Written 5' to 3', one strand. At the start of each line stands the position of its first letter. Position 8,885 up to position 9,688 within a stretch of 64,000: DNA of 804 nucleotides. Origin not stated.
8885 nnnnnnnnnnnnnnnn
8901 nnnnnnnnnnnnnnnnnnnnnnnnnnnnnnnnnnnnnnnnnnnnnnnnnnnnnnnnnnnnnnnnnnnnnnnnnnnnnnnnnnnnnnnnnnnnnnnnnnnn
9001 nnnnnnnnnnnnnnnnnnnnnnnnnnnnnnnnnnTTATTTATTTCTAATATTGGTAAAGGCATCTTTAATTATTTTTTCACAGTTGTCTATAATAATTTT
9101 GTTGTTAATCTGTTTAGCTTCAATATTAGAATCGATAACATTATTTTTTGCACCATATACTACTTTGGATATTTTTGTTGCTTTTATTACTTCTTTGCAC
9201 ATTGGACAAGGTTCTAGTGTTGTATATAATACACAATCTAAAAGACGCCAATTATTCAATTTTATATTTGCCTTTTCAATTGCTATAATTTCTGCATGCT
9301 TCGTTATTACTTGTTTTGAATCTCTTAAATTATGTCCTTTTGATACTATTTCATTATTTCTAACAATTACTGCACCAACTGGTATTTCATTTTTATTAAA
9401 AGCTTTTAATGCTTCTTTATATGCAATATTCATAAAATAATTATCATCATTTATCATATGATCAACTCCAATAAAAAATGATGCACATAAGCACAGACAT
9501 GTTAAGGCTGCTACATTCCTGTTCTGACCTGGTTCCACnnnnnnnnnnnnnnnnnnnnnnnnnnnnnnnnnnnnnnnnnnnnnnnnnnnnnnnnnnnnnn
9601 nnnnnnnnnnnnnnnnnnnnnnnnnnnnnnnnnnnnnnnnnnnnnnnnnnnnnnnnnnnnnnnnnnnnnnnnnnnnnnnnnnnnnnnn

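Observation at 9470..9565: Unannotated small SRP RNA (ffs) on the minus strand between gyrA and tadA, hidden under a spurious N-terminal extension of the tadA ORF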

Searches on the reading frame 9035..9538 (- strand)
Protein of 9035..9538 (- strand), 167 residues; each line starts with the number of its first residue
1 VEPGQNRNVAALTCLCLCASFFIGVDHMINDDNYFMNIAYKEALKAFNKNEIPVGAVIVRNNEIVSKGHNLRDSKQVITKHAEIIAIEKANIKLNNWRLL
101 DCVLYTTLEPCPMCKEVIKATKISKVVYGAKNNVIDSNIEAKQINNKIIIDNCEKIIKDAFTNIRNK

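Call 8: search_protein_families(library=ncbifam, proteins=[window:9035-9538:-])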
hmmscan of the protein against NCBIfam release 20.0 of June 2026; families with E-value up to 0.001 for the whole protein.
window:9035-9538:- (167 aa): 6 families
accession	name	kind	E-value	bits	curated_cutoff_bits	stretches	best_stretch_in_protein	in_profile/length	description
NF008113.2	PRK10860.1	equivalog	6.4e-30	104.1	150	1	29-133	4-108/165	tRNA adenosine(34) deaminase TadA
TIGR00326.1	eubact_ribD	equivalog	3.7e-10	39.5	156.35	1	36-132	1-96/343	bifunctional diaminohydroxyphosphoribosylaminopyrimidine deaminase/5-amino-6-(5-phosphoribosylamino)uracil reductase RibD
NF008052.0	PRK10786.1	equivalog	5.6e-06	25.3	500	1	31-128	2-98/367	bifunctional diaminohydroxyphosphoribosylaminopyrimidine deaminase/5-amino-6-(5-phosphoribosylamino)uracil reductase RibD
NF041025.1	antiphage_deaminase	equivalog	8.4e-06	24.9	400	1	81-128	339-385/437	anti-phage dCTP deaminase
TIGR02571.1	ComEB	equivalog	1.9e-05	24.6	219.45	0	29-130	3-116/151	ComE operon protein 2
TIGR01354.1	cyt_deam_tetra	equivalog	0.00036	20.8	113.65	1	51-119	20-90/126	cytidine deaminase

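Call 11: find_encoding_contigs(protein=window:9035-9457:-, flank=3000, max_places=6)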
Protein window:9035-9457:- (140 aa): 19 contigs read that carry it; 6 places shown.
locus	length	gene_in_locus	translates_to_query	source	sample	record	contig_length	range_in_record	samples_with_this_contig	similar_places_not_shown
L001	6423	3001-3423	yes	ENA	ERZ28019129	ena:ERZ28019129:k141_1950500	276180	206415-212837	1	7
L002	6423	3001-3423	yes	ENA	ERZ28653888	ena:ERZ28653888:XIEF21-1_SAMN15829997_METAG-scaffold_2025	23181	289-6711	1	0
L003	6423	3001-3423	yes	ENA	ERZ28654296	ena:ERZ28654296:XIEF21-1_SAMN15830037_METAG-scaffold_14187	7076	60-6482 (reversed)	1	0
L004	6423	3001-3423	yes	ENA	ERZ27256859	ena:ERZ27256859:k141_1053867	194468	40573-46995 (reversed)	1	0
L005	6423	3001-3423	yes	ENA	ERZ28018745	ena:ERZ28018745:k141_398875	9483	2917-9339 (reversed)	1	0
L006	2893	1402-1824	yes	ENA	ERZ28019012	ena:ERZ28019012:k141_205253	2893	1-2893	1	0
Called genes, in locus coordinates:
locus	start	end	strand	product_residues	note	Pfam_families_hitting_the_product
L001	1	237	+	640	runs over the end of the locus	PF02518:HATPase_c, PF00204:DNA_gyraseB, PF01751:Toprim, PF00986:DNA_gyraseB_C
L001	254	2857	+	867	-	PF00521:DNA_topoisoIV, PF03989:DNA_gyraseA_C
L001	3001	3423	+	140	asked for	PF00383:dCMP_cyt_deam_1, PF14437:MafB19-deam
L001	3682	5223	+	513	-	PF05496:RuvB_N (faint), PF06068:TIP49 (faint), PF13177:DNA_pol3_delta2, PF00004:AAA, PF21960:RCF1-5-like_lid, PF22608:DNAX_ATPase_lid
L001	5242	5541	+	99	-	PF02575:YbaB_DNA_bd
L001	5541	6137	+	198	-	PF21176:RecR_HhH, PF02132:RecR_ZnF (weak), PF01751:Toprim, PF13662:Toprim_4, PF21175:RecR_C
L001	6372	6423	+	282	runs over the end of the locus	PF13177:DNA_pol3_delta2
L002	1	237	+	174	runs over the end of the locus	?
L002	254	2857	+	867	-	PF00521:DNA_topoisoIV, PF03989:DNA_gyraseA_C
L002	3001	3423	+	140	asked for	PF00383:dCMP_cyt_deam_1, PF14437:MafB19-deam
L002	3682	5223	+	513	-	PF05496:RuvB_N (faint), PF06068:TIP49 (faint), PF13177:DNA_pol3_delta2, PF00004:AAA, PF21960:RCF1-5-like_lid, PF22608:DNAX_ATPase_lid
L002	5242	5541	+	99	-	PF02575:YbaB_DNA_bd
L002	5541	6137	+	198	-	PF21176:RecR_HhH, PF02132:RecR_ZnF (weak), PF01751:Toprim, PF13662:Toprim_4, PF21175:RecR_C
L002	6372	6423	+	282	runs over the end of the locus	PF13177:DNA_pol3_delta2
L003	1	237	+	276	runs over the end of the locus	?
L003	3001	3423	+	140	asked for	PF00383:dCMP_cyt_deam_1, PF14437:MafB19-deam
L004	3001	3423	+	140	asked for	PF00383:dCMP_cyt_deam_1, PF14437:MafB19-deam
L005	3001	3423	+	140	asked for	PF00383:dCMP_cyt_deam_1, PF14437:MafB19-deam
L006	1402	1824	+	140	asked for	PF00383:dCMP_cyt_deam_1, PF14437:MafB19-deam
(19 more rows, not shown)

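Call 12: find_encoding_contigs(protein=window:9035-9538:-, flank=3000, max_places=6)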
Protein window:9035-9538:- (167 aa): no gene with exactly this product is on record in the collection.

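Call 14: find_related_loci(query=window:9035-9457:-, collection=genome_contigs, flank=4000)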
Query window:9035-9457:- (140 aa) in genome_contigs; peptide patterns used: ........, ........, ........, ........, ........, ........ (x = any residue, [..] = any of these).
141 stretches matched a pattern; 2 encode a relative of the query (tblastn E <= 1e-3); 2 distinct loci.
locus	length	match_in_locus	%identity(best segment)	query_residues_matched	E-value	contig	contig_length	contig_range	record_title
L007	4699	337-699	46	18-139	4e-29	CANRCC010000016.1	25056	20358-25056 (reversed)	MAG: uncultured Bacilli bacterium isolate Lapin-028__bin32 genome assembly, contig: Lapin-028__NODE_2116_length_25056_co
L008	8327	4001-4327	31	29-133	2e-6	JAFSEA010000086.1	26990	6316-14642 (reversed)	MAG: Oscillospiraceae bacterium isolate RGIG3057 Goat_Rectum-4__c565737, whole genome shotgun sequence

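Call 16: find_homologous_proteins(query=window:9035-9457:-, max_evalue=1e-10)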
Query window:9035-9457:- (140 aa): 7284 proteins with E <= 1e-10 among 7328 candidates; the best 120 are listed.
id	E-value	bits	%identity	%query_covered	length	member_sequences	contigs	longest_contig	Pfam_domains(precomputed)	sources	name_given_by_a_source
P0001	2.0e-83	295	100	100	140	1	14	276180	PF00383.30,PF14437.13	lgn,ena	-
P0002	1.1e-82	292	99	100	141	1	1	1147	PF00383.30,PF14437.13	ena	-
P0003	1.5e-82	292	99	99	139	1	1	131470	PF00383.30,PF14437.13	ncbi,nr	ncbi:MAG: nucleoside deaminase [Bacilli bacterium]|nr:nucleoside deaminase [Bacilli bacterium]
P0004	4.9e-82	290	99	100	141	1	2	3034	PF00383.30,PF14437.13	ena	-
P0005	5.7e-82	290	99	100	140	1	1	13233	PF00383.30,PF14437.13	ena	-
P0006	5.7e-82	290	99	100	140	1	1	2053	PF00383.30,PF14437.13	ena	-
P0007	5.8e-82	290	99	100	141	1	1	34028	PF00383.30,PF14437.13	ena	-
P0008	2.7e-80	284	97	100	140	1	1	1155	PF00383.30,PF14437.13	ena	-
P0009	1.7e-77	275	94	100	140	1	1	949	PF00383.30,PF14437.13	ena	-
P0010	6.7e-66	238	81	100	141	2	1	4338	PF00383.30,PF14437.13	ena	-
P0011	2.2e-61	223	75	100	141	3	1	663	PF00383.30,PF14437.13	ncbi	-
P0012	2.5e-56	207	72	99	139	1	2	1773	PF00383.30,PF14437.13,PF14439.13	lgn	-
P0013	4.4e-56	206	72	99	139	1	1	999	PF00383.30,PF14437.13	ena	-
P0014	1.7e-55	204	69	100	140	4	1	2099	PF00383.30,PF14437.13,PF14439.13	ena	-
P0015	5.2e-55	203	73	99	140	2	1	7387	PF00383.30,PF14437.13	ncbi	-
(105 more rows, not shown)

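Call 18: find_related_loci(query=A1, collection=metagenome_contigs, flank=1500)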
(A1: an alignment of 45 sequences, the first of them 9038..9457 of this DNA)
Query A1 (140 aa) in metagenome_contigs; peptide patterns used: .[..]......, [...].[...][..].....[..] (x = any residue, [..] = any of these).
600 stretches matched a pattern (row limit reached: there are more); 430 encode a relative of the query (tblastn E <= 1e-3); the best 80 are kept; 80 distinct loci.
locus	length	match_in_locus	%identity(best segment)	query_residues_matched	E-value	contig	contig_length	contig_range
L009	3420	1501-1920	73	1-138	3e-62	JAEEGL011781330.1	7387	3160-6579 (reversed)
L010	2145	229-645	69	1-140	3e-60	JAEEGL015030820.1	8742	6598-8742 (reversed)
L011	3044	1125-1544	65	1-140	1e-57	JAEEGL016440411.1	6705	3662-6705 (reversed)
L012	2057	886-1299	64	1-140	2e-53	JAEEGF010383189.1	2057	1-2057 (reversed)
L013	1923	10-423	59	1-138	2e-49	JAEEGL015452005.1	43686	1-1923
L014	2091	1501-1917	54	8-140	4e-43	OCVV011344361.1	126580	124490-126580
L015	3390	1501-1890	51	8-139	9e-42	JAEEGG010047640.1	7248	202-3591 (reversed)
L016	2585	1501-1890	51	8-139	9e-42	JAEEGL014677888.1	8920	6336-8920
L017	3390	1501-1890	51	8-139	9e-42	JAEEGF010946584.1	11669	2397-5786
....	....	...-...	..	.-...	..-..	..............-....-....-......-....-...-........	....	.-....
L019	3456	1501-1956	48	1-140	4e-39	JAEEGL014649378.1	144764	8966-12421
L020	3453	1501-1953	50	1-139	5e-39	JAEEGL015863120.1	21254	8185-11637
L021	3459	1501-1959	45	1-140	1e-38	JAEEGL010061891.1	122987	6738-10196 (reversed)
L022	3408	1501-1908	47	5-138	1e-38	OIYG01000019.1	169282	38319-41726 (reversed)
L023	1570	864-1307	48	5-140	4e-39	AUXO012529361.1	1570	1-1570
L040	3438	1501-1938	48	5-138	6e-37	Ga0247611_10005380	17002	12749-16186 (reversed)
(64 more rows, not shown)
